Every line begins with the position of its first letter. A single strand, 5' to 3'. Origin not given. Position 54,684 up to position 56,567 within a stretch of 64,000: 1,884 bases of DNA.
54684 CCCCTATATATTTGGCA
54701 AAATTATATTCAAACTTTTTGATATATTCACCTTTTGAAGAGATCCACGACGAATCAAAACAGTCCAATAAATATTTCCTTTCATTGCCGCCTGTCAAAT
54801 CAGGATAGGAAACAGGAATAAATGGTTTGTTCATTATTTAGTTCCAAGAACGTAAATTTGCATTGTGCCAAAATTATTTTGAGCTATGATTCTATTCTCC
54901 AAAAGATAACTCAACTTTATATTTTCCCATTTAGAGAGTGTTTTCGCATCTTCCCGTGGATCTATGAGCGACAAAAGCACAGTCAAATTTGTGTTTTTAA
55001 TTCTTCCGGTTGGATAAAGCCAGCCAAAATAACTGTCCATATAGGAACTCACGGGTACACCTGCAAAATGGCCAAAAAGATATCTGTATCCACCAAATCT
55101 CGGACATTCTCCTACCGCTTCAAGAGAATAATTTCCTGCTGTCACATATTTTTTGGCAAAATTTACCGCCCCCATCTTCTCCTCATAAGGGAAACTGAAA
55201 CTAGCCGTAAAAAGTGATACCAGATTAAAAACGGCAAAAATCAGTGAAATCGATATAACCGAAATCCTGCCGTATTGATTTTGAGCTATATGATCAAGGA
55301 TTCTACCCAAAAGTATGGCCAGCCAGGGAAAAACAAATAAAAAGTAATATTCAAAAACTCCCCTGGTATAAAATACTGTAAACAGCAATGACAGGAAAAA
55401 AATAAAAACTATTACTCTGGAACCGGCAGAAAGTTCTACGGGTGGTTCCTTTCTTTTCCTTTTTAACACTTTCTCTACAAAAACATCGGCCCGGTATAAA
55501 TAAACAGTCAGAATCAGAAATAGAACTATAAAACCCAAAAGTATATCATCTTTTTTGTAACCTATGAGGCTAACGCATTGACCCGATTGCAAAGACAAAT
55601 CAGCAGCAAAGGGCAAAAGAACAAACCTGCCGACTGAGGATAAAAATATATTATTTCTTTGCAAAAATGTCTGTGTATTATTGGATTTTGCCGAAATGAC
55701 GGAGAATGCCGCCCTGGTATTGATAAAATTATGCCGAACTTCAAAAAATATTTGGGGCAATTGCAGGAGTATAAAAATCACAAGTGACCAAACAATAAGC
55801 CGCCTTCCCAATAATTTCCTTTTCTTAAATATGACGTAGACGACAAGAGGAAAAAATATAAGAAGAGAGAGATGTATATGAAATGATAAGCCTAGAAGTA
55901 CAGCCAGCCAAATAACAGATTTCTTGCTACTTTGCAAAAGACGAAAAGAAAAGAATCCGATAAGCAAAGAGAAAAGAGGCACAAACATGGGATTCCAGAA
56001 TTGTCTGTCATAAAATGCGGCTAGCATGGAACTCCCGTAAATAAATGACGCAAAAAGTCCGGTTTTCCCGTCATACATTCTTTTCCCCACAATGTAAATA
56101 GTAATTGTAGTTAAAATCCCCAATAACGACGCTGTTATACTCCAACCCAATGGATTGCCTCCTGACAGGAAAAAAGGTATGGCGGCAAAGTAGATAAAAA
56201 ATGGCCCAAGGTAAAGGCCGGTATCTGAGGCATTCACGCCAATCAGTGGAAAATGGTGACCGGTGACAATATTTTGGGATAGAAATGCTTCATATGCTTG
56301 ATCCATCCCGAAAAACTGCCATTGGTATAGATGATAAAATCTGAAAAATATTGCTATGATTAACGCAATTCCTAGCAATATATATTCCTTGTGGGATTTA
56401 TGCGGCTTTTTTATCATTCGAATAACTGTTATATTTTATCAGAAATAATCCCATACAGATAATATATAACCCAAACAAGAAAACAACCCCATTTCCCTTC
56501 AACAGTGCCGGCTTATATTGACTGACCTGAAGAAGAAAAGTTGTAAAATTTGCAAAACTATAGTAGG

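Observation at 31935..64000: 32-kb co-directional glycosylation supercluster with five GT-C-type membrane glycosyltransferase domains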

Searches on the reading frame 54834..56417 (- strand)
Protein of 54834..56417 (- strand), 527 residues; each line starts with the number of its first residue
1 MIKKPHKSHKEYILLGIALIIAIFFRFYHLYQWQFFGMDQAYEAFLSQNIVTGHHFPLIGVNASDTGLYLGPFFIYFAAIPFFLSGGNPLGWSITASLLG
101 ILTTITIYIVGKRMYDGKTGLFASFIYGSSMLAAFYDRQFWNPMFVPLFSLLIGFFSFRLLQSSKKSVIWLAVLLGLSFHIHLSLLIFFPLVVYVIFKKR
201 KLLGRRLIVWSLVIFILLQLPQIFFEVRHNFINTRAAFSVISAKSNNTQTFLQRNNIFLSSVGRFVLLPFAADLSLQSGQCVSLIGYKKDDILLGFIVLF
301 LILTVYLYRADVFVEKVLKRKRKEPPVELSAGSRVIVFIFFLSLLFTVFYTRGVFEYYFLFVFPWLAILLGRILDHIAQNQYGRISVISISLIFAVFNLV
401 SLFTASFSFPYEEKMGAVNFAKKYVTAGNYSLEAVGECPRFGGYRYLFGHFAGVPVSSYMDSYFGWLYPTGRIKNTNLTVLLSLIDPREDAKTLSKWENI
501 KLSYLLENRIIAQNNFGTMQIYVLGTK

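Call 5: search_protein_families(library=pfam, proteins=[window:54834-56417:-], max_evalue=0.01)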
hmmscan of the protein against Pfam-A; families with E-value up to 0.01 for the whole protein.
window:54834-56417:- (527 aa): 1 family
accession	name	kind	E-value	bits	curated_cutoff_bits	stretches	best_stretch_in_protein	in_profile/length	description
PF13231.12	PMT_2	-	7.4e-09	36.5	26.1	1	72-222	4-157/160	Dolichyl-phosphate-mannose-protein mannosyltransferase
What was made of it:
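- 54834..56417 (-): GT-C 'PMTb' (527 aa, PMT_2) (variable part). Pfam PMT_2, 36.5 bits (call 5).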

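Call 21: search_protein_families(library=ncbifam, proteins=[window:54834-56417:-], max_evalue=0.01)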
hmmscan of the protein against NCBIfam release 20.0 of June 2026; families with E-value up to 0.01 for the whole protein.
window:54834-56417:- (527 aa): 1 family
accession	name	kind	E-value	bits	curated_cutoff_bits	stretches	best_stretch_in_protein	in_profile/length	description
TIGR04154.1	archaeo_STT3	subfamily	0.004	15.6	450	1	71-127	70-133/831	oligosaccharyl transferase, archaeosortase A system-associated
